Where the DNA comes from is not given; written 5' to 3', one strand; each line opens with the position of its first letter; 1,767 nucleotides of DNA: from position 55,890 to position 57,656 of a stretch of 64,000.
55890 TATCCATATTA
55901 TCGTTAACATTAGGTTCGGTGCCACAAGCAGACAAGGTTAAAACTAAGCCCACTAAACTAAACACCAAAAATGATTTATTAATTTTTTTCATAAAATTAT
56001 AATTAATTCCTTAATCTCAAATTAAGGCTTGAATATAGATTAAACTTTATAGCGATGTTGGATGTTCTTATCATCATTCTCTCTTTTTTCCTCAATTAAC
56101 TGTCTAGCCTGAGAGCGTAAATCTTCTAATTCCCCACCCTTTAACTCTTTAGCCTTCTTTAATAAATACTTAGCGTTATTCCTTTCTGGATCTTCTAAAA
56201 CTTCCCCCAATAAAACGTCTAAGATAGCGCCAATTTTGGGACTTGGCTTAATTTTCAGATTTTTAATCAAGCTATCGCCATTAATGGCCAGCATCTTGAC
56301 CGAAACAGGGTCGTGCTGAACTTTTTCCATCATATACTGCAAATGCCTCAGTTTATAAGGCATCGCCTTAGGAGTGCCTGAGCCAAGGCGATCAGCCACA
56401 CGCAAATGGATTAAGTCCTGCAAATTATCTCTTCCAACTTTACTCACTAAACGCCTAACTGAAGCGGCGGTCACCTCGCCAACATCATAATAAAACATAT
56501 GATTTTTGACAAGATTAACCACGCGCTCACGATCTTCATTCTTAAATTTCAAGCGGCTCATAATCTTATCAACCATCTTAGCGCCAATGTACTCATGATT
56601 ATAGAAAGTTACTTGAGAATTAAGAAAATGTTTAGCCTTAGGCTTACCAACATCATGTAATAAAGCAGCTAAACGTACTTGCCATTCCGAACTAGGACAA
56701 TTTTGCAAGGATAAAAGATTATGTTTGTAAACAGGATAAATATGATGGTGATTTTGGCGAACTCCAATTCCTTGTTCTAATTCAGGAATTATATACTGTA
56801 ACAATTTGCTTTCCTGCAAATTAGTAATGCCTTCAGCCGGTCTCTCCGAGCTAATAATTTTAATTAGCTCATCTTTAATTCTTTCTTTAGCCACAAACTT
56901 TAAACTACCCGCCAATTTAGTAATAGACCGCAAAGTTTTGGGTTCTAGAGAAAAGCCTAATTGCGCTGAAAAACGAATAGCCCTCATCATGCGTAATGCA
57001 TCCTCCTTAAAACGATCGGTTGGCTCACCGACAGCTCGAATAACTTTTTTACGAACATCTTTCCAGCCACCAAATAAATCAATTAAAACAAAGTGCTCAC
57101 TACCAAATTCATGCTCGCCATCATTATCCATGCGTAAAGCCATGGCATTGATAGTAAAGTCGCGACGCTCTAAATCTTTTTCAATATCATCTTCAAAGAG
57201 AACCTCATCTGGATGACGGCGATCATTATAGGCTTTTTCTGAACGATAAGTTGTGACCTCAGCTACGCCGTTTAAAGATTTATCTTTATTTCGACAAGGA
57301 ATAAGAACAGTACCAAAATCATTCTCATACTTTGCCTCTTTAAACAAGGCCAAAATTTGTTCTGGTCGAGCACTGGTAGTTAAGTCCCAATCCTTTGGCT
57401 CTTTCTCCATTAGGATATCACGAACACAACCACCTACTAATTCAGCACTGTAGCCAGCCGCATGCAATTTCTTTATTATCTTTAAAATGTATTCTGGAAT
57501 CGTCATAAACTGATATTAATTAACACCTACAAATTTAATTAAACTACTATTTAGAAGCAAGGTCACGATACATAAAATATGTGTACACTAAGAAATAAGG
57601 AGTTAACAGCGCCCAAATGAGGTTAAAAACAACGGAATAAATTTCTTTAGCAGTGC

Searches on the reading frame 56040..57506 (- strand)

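Call 42: search_protein_families(library=pfam, proteins=[window:56040-57506:-], max_evalue=0.00001)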
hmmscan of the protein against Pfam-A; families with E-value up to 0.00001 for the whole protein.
window:56040-57506:- (488 aa): 4 families
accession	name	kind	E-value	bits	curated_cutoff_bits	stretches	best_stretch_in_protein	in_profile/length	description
PF01743.26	PolyA_pol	-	2.1e-32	112.6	23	1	23-157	3-126/126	Poly A polymerase head domain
PF12627.12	PolyA_pol_RNAbd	-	2.6e-18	66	22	1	184-244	1-61/64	Probable RNA and SrmB- binding site of polymerase A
PF01966.28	HD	-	1e-11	45.6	22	1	277-374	27-113/116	HD domain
PF13735.12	tRNA_NucTran2_2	-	2.7e-07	31.1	27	1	312-451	24-148/149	tRNA nucleotidyltransferase domain 2 putative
